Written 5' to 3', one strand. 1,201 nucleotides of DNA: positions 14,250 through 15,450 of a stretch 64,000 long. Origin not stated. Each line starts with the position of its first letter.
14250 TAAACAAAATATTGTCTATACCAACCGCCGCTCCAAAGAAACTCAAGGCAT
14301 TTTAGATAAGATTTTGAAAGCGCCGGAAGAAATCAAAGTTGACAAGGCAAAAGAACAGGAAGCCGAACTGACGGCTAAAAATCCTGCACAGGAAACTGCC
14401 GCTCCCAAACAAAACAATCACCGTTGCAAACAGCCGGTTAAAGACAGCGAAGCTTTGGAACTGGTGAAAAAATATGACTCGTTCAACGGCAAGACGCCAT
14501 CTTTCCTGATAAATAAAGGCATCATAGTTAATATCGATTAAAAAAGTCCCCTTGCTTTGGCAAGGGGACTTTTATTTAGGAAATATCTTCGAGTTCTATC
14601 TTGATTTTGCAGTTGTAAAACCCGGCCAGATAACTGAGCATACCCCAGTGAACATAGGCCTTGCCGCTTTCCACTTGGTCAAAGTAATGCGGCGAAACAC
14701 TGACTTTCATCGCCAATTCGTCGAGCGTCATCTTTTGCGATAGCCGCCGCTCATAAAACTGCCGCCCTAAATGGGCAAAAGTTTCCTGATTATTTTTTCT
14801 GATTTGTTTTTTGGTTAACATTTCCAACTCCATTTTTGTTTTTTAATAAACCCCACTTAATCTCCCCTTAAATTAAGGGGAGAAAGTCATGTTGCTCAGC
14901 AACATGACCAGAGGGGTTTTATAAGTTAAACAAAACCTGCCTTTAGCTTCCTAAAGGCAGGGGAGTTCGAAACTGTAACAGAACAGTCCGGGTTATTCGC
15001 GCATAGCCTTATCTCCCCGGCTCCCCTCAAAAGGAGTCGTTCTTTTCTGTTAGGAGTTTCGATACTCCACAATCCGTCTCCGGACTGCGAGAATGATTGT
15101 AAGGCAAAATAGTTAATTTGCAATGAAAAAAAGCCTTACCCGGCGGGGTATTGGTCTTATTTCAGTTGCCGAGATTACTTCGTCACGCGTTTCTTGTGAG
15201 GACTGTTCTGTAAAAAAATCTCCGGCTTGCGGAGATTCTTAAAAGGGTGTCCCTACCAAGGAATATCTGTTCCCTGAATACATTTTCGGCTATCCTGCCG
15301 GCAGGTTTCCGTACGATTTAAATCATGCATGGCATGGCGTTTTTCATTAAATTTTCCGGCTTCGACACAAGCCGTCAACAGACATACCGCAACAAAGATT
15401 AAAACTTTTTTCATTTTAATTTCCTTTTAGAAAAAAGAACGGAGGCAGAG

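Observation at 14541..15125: Duplicated promoter - structured RNA - palindromes - XRE module, copy 1 (minus strand)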

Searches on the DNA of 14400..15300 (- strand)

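Call 7: search_rna_families(source=window, start=14400, end=15300, threshold=evalue, max_evalue=10, show_alignments=3)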
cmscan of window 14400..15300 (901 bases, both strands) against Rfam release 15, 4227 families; matches with E-value up to 10: 24.
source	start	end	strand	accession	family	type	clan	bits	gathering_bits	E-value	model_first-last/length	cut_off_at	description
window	14533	14585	+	RF02362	Yfr10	Gene; sRNA;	-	26.5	43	0.15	1-78/78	no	Cyanobacterial functional RNA 10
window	14491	14578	+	RF00515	PyrR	Cis-reg;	-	23.6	54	0.89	1-115/115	no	PyrR binding site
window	14529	14601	-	RF02362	Yfr10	Gene; sRNA;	-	22.6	43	0.95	1-78/78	no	Cyanobacterial functional RNA 10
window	14825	14904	-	RF02982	gltS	Cis-reg;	-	21.9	47.5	1.9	1-105/105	no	gltS RNA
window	14535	14610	-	RF02371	PyrG_leader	Cis-reg; leader;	-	20.8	65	4.8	1-78/78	no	PyrG leader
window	14486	14562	-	RF01797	fstAT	Gene; antitoxin;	-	20.1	72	0.85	1-94/94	no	Fst antitoxin sRNA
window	14500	14602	+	RF01407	STnc560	Gene; sRNA;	-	19.6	55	0.11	1-214/214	no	STnc560 Hfq binding RNA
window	14411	14589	-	RF01253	snR46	Gene; snRNA; snoRNA; HACA-box;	CL00021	19.6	43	0.27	1-197/197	no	Small nucleolar RNA snR46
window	14951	15027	-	RF02221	sRNA-Xcc1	Gene; sRNA;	-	19.3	53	1.8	1-87/87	no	sRNA-Xcc1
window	14538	14598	-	RF01859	Phe_leader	Cis-reg; leader;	-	18.6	55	2.7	1-125/125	no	Phenylalanine leader peptide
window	14533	14621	-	RF02075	STnc230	Gene; sRNA;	-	18.3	50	8.5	1-83/83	no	Enterobacterial sRNA STnc230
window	14542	14573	-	RF02637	EF0408_EF0409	Gene; sRNA;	-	17.7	440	0.035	376-407/412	no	Enterococcus sRNA EF0408_EF0409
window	14544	14581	-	RF01407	STnc560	Gene; sRNA;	-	17.5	55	0.39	138-182/214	no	STnc560 Hfq binding RNA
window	14510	14569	+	RF00557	L10_leader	Cis-reg; leader;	-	17.4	44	3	63-123/138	no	Ribosomal protein L10 leader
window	14874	15046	-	RF02614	BSR1073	Gene; sRNA;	-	16.9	241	0.085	1-196/196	no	Brucella sRNA 1073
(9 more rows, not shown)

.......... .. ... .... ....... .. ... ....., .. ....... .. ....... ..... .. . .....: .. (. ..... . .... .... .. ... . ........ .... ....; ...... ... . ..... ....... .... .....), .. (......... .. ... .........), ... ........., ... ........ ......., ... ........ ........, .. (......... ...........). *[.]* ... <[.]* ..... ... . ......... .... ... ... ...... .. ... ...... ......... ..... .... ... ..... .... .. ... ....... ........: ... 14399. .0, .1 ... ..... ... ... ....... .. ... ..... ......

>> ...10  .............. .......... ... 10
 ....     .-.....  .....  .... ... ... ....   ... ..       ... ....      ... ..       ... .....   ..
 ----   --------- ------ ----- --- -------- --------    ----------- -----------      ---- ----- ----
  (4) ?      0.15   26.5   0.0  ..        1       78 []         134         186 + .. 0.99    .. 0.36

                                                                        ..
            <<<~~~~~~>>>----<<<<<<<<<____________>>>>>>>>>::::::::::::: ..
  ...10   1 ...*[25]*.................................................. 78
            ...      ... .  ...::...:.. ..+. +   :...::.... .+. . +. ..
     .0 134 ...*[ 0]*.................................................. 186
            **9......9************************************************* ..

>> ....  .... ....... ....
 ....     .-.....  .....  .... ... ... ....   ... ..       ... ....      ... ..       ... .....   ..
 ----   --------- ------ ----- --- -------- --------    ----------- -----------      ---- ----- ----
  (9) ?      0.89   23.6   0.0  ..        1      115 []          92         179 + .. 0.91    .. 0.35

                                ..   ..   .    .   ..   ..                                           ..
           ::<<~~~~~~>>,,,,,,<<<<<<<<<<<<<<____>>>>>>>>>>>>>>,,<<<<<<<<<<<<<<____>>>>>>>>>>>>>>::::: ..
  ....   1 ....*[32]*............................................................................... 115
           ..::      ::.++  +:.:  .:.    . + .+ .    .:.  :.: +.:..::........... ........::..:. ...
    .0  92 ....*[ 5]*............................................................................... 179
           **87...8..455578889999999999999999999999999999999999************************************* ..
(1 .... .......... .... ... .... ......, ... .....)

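Call 45: build_rna_model(alignment_id=A5, structure=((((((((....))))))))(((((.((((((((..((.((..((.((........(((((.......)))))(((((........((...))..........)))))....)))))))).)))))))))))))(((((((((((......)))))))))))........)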
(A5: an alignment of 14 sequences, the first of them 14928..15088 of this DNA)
Model R1 built from alignment A5 (14 sequences, 170 columns); structure: as given.
model positions 161; base pairs 52; branch points 3; effective number of sequences 1.09; information 0.591 bits per position. Calibrated on 0.2 Mb of random sequence (short: E-values are rough).
structure used (alignment columns):
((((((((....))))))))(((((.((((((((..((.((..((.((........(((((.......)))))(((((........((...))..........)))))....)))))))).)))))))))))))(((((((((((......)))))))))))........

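Call 46: search_with_rna_model(model_id=R1, source=window, max_evalue=1, show_alignments=2)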
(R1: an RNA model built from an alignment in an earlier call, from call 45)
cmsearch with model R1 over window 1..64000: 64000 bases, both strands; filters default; matches with E-value up to 1: 5.
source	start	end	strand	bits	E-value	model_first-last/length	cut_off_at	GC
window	14928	15088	-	178.8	5e-53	1-161/161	no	0.5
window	48487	48647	+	176.5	2.5e-52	1-161/161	no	0.5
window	14500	14577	+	18.9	0.0003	1-161/161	no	0.33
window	48529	48636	-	15.4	0.0038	1-161/161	no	0.49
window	14936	14961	+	11.9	0.044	129-153/161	no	0.54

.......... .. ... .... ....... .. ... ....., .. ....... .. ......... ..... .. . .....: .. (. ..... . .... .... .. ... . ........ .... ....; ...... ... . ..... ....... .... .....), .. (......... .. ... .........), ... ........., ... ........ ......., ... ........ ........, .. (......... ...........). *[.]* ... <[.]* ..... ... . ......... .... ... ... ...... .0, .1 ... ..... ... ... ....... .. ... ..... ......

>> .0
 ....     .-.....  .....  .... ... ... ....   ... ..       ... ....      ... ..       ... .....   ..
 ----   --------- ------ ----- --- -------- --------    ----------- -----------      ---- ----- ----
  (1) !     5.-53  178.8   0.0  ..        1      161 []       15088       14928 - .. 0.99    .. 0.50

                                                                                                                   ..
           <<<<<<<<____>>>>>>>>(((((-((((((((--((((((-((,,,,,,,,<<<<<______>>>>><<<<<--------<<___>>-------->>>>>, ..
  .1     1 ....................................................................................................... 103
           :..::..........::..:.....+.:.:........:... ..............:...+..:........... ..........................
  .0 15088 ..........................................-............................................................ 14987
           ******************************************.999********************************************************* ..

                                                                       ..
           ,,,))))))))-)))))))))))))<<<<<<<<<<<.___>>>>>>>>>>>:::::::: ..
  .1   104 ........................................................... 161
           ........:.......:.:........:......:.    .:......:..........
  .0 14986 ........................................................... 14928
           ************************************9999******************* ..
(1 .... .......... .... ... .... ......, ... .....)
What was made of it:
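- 14928..15088 (-): Structured RNA, copy 1 (161 nt). It comprises P1, a 5' hairpin with a GAGA loop (15088-15069); a long helix P2a/P2b/P2c closing a three-way junction with hairpin P3 and arm P4-P5; and a terminator hairpin (14961-14936) followed by a U-tract (14935-14928). CM R1 hit at 178.8 bits, E=5e-53 (call 46).
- Checked: RNA of 161 nt at 15088-14928(-) and 48487-48647(+) (call 46).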
